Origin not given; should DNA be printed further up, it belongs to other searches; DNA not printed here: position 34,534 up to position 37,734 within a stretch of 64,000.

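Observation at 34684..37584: Island cargo consisting of a single giant adenylyl/guanylyl cyclase / NB-ARC / TPR STAND NTPase, a candidate signalling or defence module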

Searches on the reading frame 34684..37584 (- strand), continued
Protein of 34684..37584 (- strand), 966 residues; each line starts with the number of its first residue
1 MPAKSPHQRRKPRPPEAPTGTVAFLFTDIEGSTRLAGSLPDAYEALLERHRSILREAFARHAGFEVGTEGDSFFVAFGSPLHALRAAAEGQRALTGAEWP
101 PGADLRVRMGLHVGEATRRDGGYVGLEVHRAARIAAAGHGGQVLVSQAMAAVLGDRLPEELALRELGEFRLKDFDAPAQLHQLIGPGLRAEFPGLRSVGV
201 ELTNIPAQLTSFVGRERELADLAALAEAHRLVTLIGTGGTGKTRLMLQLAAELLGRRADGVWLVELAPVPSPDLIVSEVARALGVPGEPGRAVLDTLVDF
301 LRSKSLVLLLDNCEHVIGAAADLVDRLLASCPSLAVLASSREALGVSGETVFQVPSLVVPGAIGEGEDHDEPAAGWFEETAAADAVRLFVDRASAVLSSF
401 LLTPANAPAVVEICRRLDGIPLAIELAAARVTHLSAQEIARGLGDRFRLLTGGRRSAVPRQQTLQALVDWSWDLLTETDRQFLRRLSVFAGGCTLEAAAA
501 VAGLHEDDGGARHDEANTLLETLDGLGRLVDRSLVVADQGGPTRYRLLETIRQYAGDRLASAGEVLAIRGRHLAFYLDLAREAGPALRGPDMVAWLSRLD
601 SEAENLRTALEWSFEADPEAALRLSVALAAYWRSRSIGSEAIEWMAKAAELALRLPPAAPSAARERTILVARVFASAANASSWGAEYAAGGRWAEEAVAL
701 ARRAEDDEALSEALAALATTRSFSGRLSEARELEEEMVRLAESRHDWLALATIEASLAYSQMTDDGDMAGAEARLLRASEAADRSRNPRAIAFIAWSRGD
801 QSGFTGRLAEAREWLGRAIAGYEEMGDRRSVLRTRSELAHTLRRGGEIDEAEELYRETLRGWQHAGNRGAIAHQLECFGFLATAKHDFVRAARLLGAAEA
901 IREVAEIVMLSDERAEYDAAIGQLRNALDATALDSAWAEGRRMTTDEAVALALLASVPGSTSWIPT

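Call 56: fold_search(model_id=the predicted structure, library=pdb)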
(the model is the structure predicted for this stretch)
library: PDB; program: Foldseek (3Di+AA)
matches with E <= 10: 1429; with E <= 0.001: 159
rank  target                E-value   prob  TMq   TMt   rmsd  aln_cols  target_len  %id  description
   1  6mfv_A                1.9e-12  1.00  0.36  0.49  11.5       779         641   13  Crystal structure of the Signal Transduction ATPase with Numerous Domains (STAND) protein with a tetratricopeptide rep (released 2019-02-20)
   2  5d0e_B                5.0e-09  1.00  0.16  0.91   2.1       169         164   34  Crystal Structure of an adenylyl cyclase Ma1120-Cat in complex with GTP and calcium from Mycobacterium avium (released 2016-08-10)
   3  4wp9_A                5.4e-09  1.00  0.16  0.92   3.0       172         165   35  Crystal structure of Adenylyl cyclase MA1120 from Mycobacterium Avium bound to 2'5'-DD-3'-ATP, Calcium and Magnesium i (released 2015-09-02)
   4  5d0g_A                8.2e-09  1.00  0.16  0.92   2.6       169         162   36  Crystal structure of triple mutant (KDA to EGY) of adenylyl cyclase Ma1120 from Mycobacterium avium in complex with GT (released 2016-08-10)
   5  1fx2                  1.0e-08  1.00  0.17  0.67   5.0       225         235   29  STRUCTURAL ANALYSIS OF ADENYLATE CYCLASES FROM TRYPANOSOMA BRUCEI IN THEIR MONOMERIC STATE (released 2001-02-28)
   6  1fx4                  1.1e-08  1.00  0.18  0.71   3.6       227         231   30  STRUCTURE ANALYSIS OF ADENYLATE CYCLASES FROM TRYPANOSOMA BRUCEI IN THEIR MONOMERIC STATE (released 2001-02-28)
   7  5d0h_A                1.2e-08  1.00  0.16  0.92   2.4       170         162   35  Crystal Structure of triple mutant (KDA to EGY) of an adenylyl cyclase Ma1120 from Mycobacterium avium in complex with (released 2016-08-10)
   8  5d0e_A                1.6e-08  1.00  0.16  0.92   2.4       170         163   35  Crystal Structure of an adenylyl cyclase Ma1120-Cat in complex with GTP and calcium from Mycobacterium avium (released 2016-08-10)
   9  4wp9_B                1.7e-08  1.00  0.16  0.93   2.3       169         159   35  Crystal structure of Adenylyl cyclase MA1120 from Mycobacterium Avium bound to 2'5'-DD-3'-ATP, Calcium and Magnesium i (released 2015-09-02)
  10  4wp8_B                2.5e-08  1.00  0.16  0.91   2.6       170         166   35  Crystal structure of Adenylyl cyclase Ma1120 from Mycobacterium Avium in complex with 2'5'-DD-3'-ATP and Manganese ion (released 2015-09-02)
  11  4wpa_A                2.8e-08  1.00  0.16  0.94   1.6       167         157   35  Crystal structure of Adenylyl cyclase Ma1120 from Mycobacterium Avium bound to Pyrophosphate and Calcium (released 2015-09-02)
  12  4wp8_A                2.8e-08  1.00  0.16  0.87   3.0       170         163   35  Crystal structure of Adenylyl cyclase Ma1120 from Mycobacterium Avium in complex with 2'5'-DD-3'-ATP and Manganese ion (released 2015-09-02)
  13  5d0g_B                3.3e-08  1.00  0.16  0.92   2.0       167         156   35  Crystal structure of triple mutant (KDA to EGY) of adenylyl cyclase Ma1120 from Mycobacterium avium in complex with GT (released 2016-08-10)
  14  1ybu_B                3.3e-08  1.00  0.16  0.90   2.2       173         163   32  Mycobacterium tuberculosis adenylyl cyclase Rv1900c CHD, in complex with a substrate analog. (released 2005-02-15)
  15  5d15_A                3.5e-08  1.00  0.16  0.92   2.5       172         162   35  Crystal structure of an adenylyl cyclase Ma1120 from Mycobacterium avium in complex with ATP and calcium ion (released 2016-08-10)
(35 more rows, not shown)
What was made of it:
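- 35890..36972 (-): STAND nucleotide-binding oligomerisation module (aa ~205-565). Walker A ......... (236-244), Walker B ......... (307-315), SRE sensor (340-342), GIPLA (419-423), winged helix (HTH_77 in relatives). Fold matches to Apaf-1, CED-4, plant NLR NB-ARC and the STAND-TPR protein 6mfv (call 56).
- On Class III nucleotidyl cyclase (PF00211): TM about 0.9 to Ma1120 and Rv1900c (call 56).
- On STAND NTPase, NB-ARC/AP-ATPase-like: Fold matches Apaf-1, CED-4 and plant NLRs at E 1e-7 to 1e-6 (call 56).
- Closest known: STAND ATPases with TPR sensors. Same: 6mfv is the best whole-chain structural match (E 1.9e-12, call 56).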

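Call 57: find_related_loci(query=A2, collection=viral_contigs, flank=8000)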
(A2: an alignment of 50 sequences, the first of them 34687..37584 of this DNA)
Query A2 (966 aa) in viral_contigs; peptide patterns used: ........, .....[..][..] (x = any residue, [..] = any of these).
75 stretches matched a pattern; 4 encode a relative of the query (tblastn E <= 1e-3); 3 distinct loci.
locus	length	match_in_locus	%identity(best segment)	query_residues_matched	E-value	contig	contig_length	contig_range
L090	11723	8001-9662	44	17-613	8e-118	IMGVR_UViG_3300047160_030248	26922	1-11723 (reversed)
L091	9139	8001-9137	44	18-427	2e-83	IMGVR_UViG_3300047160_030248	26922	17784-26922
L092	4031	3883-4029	53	307-355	2e-11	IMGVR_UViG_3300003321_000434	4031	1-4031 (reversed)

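Call 61: search_protein_families(library=padloc, alignment_id=A3, max_evalue=1e-8)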
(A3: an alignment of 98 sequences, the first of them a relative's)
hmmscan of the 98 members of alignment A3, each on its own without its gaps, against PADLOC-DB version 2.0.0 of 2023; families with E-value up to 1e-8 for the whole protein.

A. member 1, L006:275-976:- (233 aa): 0 families

B. families by the number of members that match (of 98 scanned): 35 families (the first 25 are shown)
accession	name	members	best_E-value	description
PDLC04135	mad3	2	1.2e-25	mads_3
PDLC04134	mad2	2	2.3e-17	mads_2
PDLC02759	SspA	2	1.6e-13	SspA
PDLC02657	DndA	2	1.7e-12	DndA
PDLC04140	mad8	2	7.4e-12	mads_8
PDLC02980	AriA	2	1.6e-11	-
PDLC02196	IetA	1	3.9e-35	-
PDLC04232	IetA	1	1.7e-29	-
PDLC02195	IetA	1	3.8e-28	-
PDLC02503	BrxHI|BrxHII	1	3.1e-23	BrxHI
PDLC02861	DpdF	1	3.2e-22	DpdF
PDLC04231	IetA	1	1.4e-21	-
PDLC02864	DpdF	1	2.8e-21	DpdF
PDLC03928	PsyrT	1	3.8e-19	-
PDLC02870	DpdF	1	9.6e-19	DpdF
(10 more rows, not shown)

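Call 62: search_protein_families(library=pfam, alignment_id=A3, max_evalue=0.00001)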
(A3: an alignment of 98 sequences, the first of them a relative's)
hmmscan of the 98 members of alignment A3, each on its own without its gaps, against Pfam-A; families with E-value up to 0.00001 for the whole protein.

A. member 1, L006:275-976:- (233 aa): 1 family
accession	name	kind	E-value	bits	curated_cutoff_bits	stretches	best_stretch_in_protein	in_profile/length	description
PF12697.13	Abhydrolase_6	-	2.8e-16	61.3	26.3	1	4-223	1-216/217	Alpha/beta hydrolase family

B. families by the number of members that match (of 98 scanned): 116 families (the first 25 are shown)
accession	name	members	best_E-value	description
PF00561.26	Abhydrolase_1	3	5.3e-24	alpha/beta hydrolase fold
PF00440.29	TetR_N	3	2.9e-19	Bacterial regulatory proteins, tetR family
PF12697.13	Abhydrolase_6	3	2.8e-16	Alpha/beta hydrolase family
PF00266.25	Aminotran_5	2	1.7e-37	Aminotransferase class-V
PF02585.22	PIG-L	2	7e-34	GlcNAc-PI de-N-acetylase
PF00005.33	ABC_tran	2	7.2e-31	ABC transporter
PF00578.27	AhpC-TSA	2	1e-28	AhpC/TSA family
PF13649.12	Methyltransf_25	2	2.7e-18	Methyltransferase domain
PF12680.13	SnoaL_2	2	9.5e-16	SnoaL-like domain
PF13304.12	AAA_21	2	8.9e-13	AAA domain, putative AbiEii toxin, Type IV TA system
PF08241.18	Methyltransf_11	2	2.2e-12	Methyltransferase domain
PF10417.14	1-cysPrx_C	2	2.9e-12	C-terminal domain of 1-Cys peroxiredoxin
PF08242.18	Methyltransf_12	2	5.6e-12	Methyltransferase domain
PF12146.15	Hydrolase_4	2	6.8e-12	Serine aminopeptidase, S33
PF08534.16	Redoxin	2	1.7e-11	Redoxin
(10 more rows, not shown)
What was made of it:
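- The neighbours of distant homologues are metabolic or housekeeping genes (calls 61, 62).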

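Call 82: find_encoding_contigs(protein=P0060, flank=8000, max_places=2)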
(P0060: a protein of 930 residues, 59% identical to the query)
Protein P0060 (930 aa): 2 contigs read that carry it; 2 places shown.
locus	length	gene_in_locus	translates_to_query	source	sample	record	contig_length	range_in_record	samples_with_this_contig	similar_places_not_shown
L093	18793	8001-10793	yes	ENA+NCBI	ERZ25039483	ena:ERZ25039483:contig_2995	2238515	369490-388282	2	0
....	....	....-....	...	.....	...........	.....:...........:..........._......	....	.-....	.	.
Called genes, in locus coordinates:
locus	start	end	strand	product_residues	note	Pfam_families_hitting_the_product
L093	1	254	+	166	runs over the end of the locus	-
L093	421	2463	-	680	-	PF13520:AA_permease_2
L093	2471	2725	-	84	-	-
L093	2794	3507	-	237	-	PF00072:Response_reg, PF00486:Trans_reg_C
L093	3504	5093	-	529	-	PF13493:DUF4118, PF00512:HisKA, PF02518:HATPase_c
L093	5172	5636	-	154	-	PF07883:Cupin_2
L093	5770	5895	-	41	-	-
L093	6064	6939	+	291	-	-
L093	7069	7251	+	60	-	-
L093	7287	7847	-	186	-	PF01872:RibD_C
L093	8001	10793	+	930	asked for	PF00211:Guanylate_cyc, PF13424:TPR_12 (faint), PF13401:AAA_22 (faint), PF25872:HTH_77, PF17874:TPR_MalT (weak)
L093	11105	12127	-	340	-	PF00933:Glyco_hydro_3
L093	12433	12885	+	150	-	PF02148:zf-UBP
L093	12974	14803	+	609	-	PF00009:GTP_EFTU, PF01926:MMR_HSR1 (weak), PF22042:EF-G_D2, PF03144:GTP_EFTU_D2, PF00679:EFG_C, PF21018:BipA_C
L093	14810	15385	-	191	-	-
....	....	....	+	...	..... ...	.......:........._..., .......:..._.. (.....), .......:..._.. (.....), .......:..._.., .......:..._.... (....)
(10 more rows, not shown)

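Call 83: find_encoding_contigs(protein=P0073, flank=8000, max_places=2)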
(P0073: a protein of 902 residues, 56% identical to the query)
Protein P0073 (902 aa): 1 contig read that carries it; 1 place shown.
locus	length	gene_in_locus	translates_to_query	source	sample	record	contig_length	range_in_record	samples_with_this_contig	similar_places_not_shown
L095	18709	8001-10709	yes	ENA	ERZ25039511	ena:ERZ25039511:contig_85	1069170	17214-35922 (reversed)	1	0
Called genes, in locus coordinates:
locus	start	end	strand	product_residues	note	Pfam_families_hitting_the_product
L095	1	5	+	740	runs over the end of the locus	PF03030:H_PPase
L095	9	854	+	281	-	PF02673:BacA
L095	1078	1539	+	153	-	PF03449:GreA_GreB_N, PF01272:GreA_GreB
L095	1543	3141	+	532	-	PF01921:tRNA-synt_1f, PF09334:tRNA-synt_1g (faint), PF19269:Anticodon_2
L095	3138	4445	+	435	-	PF02403:Seryl_tRNA_N, PF00587:tRNA-synt_2b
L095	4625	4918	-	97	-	-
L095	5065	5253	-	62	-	-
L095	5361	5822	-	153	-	-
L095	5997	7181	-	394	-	PF13088:BNR_2, PF02012:BNR (faint)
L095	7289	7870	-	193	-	PF00265:TK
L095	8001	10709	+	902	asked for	PF00211:Guanylate_cyc (weak), PF13191:AAA_16 (weak), PF25199:nSTAND_NTPase5 (faint), PF13401:AAA_22, PF25872:HTH_77, PF13374:TPR_10 (faint), PF13424:TPR_12 (faint)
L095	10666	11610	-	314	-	PF08501:Shikimate_dh_N, PF01488:Shikimate_DH (weak)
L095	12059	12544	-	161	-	-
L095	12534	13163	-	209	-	-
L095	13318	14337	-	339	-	PF16192:PMT_4TMC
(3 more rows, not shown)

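Call 84: find_encoding_contigs(protein=P0105, flank=8000, max_places=2)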
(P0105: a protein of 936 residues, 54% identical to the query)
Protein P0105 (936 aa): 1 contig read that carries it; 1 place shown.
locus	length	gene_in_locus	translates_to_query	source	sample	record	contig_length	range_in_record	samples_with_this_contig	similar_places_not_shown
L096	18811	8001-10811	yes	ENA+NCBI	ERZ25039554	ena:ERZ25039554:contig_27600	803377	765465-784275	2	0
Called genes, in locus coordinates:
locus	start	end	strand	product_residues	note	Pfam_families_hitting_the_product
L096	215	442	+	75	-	-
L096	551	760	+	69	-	-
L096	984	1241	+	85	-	-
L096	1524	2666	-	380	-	-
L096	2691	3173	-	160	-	-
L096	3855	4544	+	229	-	-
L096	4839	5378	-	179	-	PF07638:Sigma70_ECF (weak), PF04542:Sigma70_r2, PF08281:Sigma70_r4_2, PF04545:Sigma70_r4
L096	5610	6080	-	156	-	PF01978:TrmB (faint), PF25213:HVO_A0261_N (weak), PF01047:MarR, PF12802:MarR_2, PF13463:HTH_27 (weak)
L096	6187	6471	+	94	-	-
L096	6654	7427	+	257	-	PF00072:Response_reg, PF00196:GerE, PF08281:Sigma70_r4_2 (weak)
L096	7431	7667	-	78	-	-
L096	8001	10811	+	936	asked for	PF00211:Guanylate_cyc, PF20703:nSTAND1 (faint), PF25872:HTH_77, PF13424:TPR_12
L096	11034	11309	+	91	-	-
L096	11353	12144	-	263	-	PF00027:cNMP_binding, PF13545:HTH_Crp_2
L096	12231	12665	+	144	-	-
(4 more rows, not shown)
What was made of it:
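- Paralogues lie in core contexts, one of them 540 nt from a CRP-family regulator (calls 82-84). Neighbourhoods of paralogues and distant homologues are housekeeping or signalling genes (calls 61, 62, 82-84).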

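Call 85: search_protein_representatives(protein=window:34687-37584:-)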
Query: 966 residues. Proteins with E-value up to 0.001 (for the whole library): 167504; up to 1e-10: 115176; up to 1e-30: 63853. The best 150 are listed.
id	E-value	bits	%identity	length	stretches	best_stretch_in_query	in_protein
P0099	2.5e-284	962.4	56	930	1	17-953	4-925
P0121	2.3e-255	866.6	52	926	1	20-955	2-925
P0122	3.6e-227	773.3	51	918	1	25-858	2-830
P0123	3.1e-226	770.2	58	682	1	21-680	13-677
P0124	1.8e-223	761.1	49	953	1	22-953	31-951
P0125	3.1e-220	750.3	50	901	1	27-953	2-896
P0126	9.8e-211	718.9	47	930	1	14-952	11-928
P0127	2.4e-210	717.6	45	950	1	15-953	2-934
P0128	6.5e-204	696.3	48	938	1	15-952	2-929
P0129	1.3e-202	692.1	44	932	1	17-952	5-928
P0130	9.0e-200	682.6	43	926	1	18-953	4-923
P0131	1.8e-199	681.7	43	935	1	20-952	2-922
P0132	3.1e-199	680.9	45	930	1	19-953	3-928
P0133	4.4e-197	673.7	45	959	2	17-717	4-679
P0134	6.9e-197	673.1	43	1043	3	15-896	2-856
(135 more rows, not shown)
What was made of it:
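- The best 150 are nearly all end-to-end matches of about 900-1,000 aa (call 85).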
